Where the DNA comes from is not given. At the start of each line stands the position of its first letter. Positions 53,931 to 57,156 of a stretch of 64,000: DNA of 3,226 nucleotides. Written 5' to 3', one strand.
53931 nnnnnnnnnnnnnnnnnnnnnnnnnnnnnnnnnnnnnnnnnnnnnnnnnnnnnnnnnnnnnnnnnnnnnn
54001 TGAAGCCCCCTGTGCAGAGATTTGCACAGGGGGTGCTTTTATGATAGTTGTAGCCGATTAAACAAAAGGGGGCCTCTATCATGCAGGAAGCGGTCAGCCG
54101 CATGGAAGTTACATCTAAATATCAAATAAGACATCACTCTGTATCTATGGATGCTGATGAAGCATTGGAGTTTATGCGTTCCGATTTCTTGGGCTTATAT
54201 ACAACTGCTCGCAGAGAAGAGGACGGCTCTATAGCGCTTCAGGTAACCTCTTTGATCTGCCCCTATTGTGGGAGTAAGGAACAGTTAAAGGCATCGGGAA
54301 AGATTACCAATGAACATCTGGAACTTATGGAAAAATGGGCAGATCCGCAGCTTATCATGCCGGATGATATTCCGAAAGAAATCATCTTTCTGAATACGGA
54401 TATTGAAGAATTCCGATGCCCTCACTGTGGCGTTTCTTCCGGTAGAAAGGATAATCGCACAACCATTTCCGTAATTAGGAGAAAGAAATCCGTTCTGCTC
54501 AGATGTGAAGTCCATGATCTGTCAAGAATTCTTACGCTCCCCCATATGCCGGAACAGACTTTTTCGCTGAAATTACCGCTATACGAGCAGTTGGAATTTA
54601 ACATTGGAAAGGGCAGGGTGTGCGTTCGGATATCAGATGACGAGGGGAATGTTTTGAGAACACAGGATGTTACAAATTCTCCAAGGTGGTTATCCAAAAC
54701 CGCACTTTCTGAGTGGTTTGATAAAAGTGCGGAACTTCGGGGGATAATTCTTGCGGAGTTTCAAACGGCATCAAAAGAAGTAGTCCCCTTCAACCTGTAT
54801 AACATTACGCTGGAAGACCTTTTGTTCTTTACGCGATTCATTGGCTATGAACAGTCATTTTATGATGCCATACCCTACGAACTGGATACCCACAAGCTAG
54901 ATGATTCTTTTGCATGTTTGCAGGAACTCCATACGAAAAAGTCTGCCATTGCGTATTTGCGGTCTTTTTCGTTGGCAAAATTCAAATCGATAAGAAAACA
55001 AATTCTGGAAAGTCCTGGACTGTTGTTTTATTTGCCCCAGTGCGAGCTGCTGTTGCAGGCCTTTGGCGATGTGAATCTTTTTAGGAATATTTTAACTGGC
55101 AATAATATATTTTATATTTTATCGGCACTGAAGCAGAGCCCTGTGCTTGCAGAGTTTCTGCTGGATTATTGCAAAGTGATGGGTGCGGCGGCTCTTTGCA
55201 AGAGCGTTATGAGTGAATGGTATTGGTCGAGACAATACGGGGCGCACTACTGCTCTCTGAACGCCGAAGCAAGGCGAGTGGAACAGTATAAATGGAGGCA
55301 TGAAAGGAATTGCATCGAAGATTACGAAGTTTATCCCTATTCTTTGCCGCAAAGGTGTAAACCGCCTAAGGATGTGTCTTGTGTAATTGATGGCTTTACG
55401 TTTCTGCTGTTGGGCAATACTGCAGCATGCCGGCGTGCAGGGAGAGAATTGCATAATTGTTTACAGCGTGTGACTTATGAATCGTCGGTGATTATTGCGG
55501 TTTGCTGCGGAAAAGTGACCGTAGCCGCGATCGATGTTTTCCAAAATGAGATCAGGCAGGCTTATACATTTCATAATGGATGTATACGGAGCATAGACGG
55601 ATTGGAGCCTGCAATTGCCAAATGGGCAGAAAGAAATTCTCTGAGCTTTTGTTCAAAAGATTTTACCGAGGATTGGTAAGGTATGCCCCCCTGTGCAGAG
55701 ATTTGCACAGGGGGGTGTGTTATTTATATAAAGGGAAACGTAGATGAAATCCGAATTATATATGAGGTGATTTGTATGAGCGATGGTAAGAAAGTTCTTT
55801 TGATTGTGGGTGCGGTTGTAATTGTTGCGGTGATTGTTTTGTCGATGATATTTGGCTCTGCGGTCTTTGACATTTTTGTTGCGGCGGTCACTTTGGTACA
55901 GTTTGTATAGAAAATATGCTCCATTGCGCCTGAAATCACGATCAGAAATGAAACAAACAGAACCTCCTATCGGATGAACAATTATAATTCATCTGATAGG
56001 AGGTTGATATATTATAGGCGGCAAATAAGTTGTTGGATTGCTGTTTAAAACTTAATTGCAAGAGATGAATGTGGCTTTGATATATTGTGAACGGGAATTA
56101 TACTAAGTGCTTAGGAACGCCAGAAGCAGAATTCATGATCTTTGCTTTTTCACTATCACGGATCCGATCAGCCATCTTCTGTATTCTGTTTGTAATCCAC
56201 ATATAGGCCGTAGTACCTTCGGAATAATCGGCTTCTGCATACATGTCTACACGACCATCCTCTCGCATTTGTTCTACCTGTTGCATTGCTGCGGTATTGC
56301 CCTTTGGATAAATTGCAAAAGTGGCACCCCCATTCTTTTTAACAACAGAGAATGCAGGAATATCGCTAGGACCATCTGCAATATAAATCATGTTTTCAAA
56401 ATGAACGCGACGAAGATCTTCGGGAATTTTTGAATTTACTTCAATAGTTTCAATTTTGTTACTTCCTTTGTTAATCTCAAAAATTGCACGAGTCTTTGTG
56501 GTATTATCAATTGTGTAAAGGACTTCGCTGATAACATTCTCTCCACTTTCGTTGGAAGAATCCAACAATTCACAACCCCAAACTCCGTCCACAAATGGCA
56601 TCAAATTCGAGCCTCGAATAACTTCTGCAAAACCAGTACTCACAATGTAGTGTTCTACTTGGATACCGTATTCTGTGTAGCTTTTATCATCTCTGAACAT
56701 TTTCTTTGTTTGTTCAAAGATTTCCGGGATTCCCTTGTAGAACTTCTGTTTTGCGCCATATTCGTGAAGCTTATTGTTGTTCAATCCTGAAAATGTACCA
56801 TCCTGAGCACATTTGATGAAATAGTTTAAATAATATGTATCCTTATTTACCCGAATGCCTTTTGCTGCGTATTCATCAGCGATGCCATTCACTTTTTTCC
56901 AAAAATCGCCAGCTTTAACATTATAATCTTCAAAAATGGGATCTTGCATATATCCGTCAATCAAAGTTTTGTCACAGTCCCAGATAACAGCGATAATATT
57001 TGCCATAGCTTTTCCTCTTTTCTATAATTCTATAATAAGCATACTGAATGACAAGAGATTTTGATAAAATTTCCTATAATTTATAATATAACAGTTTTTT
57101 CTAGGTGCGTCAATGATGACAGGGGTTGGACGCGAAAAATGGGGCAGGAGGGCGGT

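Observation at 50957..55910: WYL (BrxR/CapW-like) regulator heading uncharacterised genes: best candidate for an undescribed defence or anti-mobile-element system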

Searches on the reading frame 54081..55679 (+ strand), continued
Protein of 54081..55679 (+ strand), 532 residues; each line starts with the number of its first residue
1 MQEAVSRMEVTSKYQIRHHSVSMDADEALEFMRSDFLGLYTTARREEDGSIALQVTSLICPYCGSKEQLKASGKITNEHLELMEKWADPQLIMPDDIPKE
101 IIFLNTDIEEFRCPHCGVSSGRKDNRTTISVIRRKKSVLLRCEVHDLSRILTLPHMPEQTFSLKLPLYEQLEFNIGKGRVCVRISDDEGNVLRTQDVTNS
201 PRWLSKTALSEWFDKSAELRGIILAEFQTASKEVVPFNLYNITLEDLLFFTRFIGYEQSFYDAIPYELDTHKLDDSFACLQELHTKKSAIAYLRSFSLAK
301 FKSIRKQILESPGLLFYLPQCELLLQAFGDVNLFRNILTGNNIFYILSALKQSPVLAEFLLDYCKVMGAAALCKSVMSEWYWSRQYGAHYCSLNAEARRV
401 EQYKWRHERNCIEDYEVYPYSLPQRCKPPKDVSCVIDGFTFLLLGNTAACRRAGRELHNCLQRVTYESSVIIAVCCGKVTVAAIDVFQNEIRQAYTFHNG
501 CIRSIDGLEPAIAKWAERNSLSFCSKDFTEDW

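Call 68: fold_search(model_id=the predicted structure, library=pdb)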
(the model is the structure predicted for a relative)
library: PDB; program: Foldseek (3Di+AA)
matches with E <= 10: 356; with E <= 0.001: 0
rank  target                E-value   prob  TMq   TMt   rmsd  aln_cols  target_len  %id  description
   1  7eaz_B                2.4e-01  0.07  0.07  0.04  19.5       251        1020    9  Cryo-EM structure of SARS-CoV-2 Spike D614G variant, one RBD-up conformation 1 (released 2021-06-23)
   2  5n9j_A                2.8e-01  0.07  0.07  0.07  22.0       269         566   12  Core Mediator of transcriptional regulation (released 2017-05-17)
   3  8h15_A                3.4e-01  0.05  0.06  0.04  19.3       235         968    8  Structure of SARS-CoV-1 Spike Protein (S/native) at pH 5.5, Closed Conformation (released 2022-11-09)
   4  8jyk_A                3.6e-01  0.03  0.06  0.03  21.9       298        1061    9  Structure of the SARS-CoV-2 XBB.1.5 spike glycoprotein (closed state 1) (released 2024-01-03)
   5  8j1v_A                4.0e-01  0.04  0.06  0.04  20.3       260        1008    8  Cryo-EM structure of SARS-CoV2 Omicron BA.5 spike in complex with 8-9D Fabs (released 2023-11-29)
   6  7eb3_B                4.0e-01  0.04  0.06  0.04  19.5       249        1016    7  Cryo-EM structure of SARS-CoV-2 Spike D614G variant, one RBD-up conformation 3 (released 2021-06-23)
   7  7eb0_C                4.6e-01  0.04  0.06  0.04  20.2       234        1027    8  Cryo-EM structure of SARS-CoV-2 Spike D614G variant, one RBD-up conformation 2 (released 2021-06-23)
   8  9l15_C                5.3e-01  0.03  0.06  0.04  21.8       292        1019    8  Structure of SARS-CoV-2 EG.5.1 Variant Spike protein complexed with antibody XGi-203 (released 2025-12-10)
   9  6vcg_E                6.9e-01  0.16  0.11  0.13  20.1       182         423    9  Crystal structure of Nitrosotalea devanaterra carotenoid cleavage dioxygenase, cobalt form (released 2020-07-08)
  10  9ypr_C                7.2e-01  0.03  0.07  0.05  18.6       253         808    8  Fab-14/SARS-CoV-2 D614G spike complex, Mode IV, subgroup I conformation (released 2026-03-18)
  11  9l3i_A                7.2e-01  0.03  0.06  0.04  21.0       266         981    7  Cryo-EM structure of SARS-CoV-2 BA.2.75 Spike Protein complex with a potent broad-spectrum macrocyclic peptide inhibit (released 2026-03-11)
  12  6vcf_E                7.6e-01  0.14  0.11  0.13  20.5       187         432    9  Crystal structure of Nitrosotalea devanaterra carotenoid cleavage dioxygenase, iron form (released 2020-07-08)
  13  7od3_A                8.0e-01  0.03  0.06  0.04  19.7       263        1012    8  SARS CoV-2 Spike protein, Bristol UK Deletion variant, Closed conformation, C3 symmetry (released 2022-01-26)
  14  7w94_B                8.0e-01  0.03  0.06  0.04  19.6       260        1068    8  Transition state of SARS-CoV-2 Delta variant spike protein (released 2022-01-12)
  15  8fu8_C                8.0e-01  0.02  0.06  0.03  21.5       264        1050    8  Structure of Covid Spike variant deltaN135 with one erect RBD (released 2023-04-05)
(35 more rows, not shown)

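Call 77: find_related_loci(query=A6, collection=viral_contigs, flank=8000)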
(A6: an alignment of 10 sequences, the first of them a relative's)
Query A6 (553 aa) in viral_contigs; peptide patterns used: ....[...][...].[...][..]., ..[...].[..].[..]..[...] (x = any residue, [..] = any of these).
56 stretches matched a pattern, but none encodes a relative of the query by tblastn (E <= 1e-3).

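Call 78: find_encoding_contigs(protein=P0002, flank=6000, max_places=2)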
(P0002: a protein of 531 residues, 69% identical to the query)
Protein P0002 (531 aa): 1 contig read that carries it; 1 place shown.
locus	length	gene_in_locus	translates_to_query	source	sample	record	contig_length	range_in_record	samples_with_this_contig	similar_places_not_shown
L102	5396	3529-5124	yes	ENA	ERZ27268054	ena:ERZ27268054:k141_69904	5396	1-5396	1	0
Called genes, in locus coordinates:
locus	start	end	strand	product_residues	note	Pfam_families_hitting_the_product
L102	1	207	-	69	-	?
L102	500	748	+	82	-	PF18495:VbhA (weak)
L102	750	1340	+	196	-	PF02661:Fic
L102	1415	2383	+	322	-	PF13280:WYL, PF25583:WCX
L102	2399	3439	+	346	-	PF04471:Mrr_cat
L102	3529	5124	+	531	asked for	-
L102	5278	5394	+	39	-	?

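Call 79: find_encoding_contigs(protein=P0004, flank=8000, max_places=2)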
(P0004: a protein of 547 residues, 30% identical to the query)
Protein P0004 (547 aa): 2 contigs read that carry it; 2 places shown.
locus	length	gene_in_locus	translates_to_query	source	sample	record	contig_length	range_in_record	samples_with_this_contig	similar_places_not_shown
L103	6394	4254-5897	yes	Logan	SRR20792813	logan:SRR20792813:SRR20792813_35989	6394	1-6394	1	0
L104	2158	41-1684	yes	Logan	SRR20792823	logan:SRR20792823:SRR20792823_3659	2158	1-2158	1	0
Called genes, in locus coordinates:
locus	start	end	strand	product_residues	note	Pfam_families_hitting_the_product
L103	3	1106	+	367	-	?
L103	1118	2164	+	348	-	-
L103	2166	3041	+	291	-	-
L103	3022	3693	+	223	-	-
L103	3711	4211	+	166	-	-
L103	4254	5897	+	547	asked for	-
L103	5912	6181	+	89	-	PF06949:DUF1292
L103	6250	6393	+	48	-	?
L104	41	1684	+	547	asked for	-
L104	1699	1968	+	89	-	PF06949:DUF1292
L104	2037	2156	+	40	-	?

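Call 105: fold_search(model_id=the predicted structure, library=viral)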
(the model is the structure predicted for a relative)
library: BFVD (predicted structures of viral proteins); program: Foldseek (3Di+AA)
matches with E <= 10: 370; with E <= 0.001: 10
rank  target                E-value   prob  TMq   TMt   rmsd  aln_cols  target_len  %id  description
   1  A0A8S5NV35            8.5e-14  1.00  0.35  0.34  21.3       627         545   14  PcfJ like protein [Myoviridae sp. ctiu99]
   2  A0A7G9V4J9            1.9e-06  1.00  0.17  0.18  24.6       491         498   10  (no name in the UniProt tables at hand)
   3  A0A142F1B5            2.5e-06  1.00  0.16  0.18  31.5       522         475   10  PcfJ-like protein [Bacillus phage Shbh1]
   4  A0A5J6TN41            2.7e-06  1.00  0.21  0.24  18.9       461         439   11  (no name in the UniProt tables at hand)
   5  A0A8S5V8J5            2.9e-06  1.00  0.17  0.17  24.1       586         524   11  PcfJ like protein [Myoviridae sp. ctDzM5]
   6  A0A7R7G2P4            1.6e-05  0.99  0.18  0.14  24.1       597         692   15  (no name in the UniProt tables at hand)
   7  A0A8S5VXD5            7.8e-05  0.99  0.16  0.16  28.0       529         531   12  (no name in the UniProt tables at hand)
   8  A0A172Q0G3            1.1e-04  0.99  0.17  0.17  22.7       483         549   10  PcfJ-like protein [Acinetobacter phage vB_AbaM_ME3]
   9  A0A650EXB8            1.2e-04  0.96  0.15  0.15  21.3       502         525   11  (no name in the UniProt tables at hand)
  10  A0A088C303            8.3e-04  0.94  0.15  0.21  26.8       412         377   12  (no name in the UniProt tables at hand)
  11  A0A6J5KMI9            1.6e-03  1.00  0.16  0.10  16.4       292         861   12  PcfJ-like protein [uncultured Caudovirales phage]
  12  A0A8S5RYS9            1.8e-03  0.66  0.13  0.15  20.2       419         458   11  PcfJ-like protein [Myoviridae sp. ctNQV2]
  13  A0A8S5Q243            2.0e-03  0.98  0.16  0.25  25.4       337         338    9  PcfJ like protein [Siphoviridae sp. ctOrJ23]
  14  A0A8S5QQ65            8.8e-03  0.41  0.15  0.14  24.6       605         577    9  PcfJ like protein [Caudovirales sp. ctkvU4]
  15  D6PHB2                9.7e-03  1.00  0.15  0.36  10.4       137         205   14  (no name in the UniProt tables at hand)
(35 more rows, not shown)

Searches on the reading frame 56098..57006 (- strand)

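Call 6: search_protein_families(library=pfam, proteins=[window:56098-57006:-], max_evalue=0.1)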
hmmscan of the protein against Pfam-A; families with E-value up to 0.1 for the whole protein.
window:56098-57006:- (302 aa): 1 family
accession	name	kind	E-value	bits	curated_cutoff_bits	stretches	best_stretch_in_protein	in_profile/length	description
PF12710.13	HAD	-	0.00067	20.6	27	0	7-52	1-47/189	haloacid dehalogenase-like hydrolase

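Call 7: search_protein_families(library=padloc, proteins=[window:56098-57006:-], max_evalue=0.1)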
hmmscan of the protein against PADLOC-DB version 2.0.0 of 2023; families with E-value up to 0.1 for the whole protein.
window:56098-57006:- (302 aa): 3 families
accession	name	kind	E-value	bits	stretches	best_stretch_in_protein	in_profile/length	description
PDLC05002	PDC-S34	-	6.8e-60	200.9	1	3-286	5-274/284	-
PDLC05000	PDC-S34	-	3.9e-40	136.3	1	4-281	3-263/416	-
PDLC05001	PDC-S34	-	6.1e-39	132.1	1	3-279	14-273/384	-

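Call 8: search_protein_families(library=ncbifam, proteins=[window:56098-57006:-], max_evalue=1)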
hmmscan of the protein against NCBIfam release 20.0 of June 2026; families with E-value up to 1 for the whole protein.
window:56098-57006:- (302 aa): 1 family
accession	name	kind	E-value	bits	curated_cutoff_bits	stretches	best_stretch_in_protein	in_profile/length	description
NF011985.0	PRK15446.2-1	equivalog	0.061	12.2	656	1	237-283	141-187/397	alpha-D-ribose 1-methylphosphonate 5-triphosphate diphosphatase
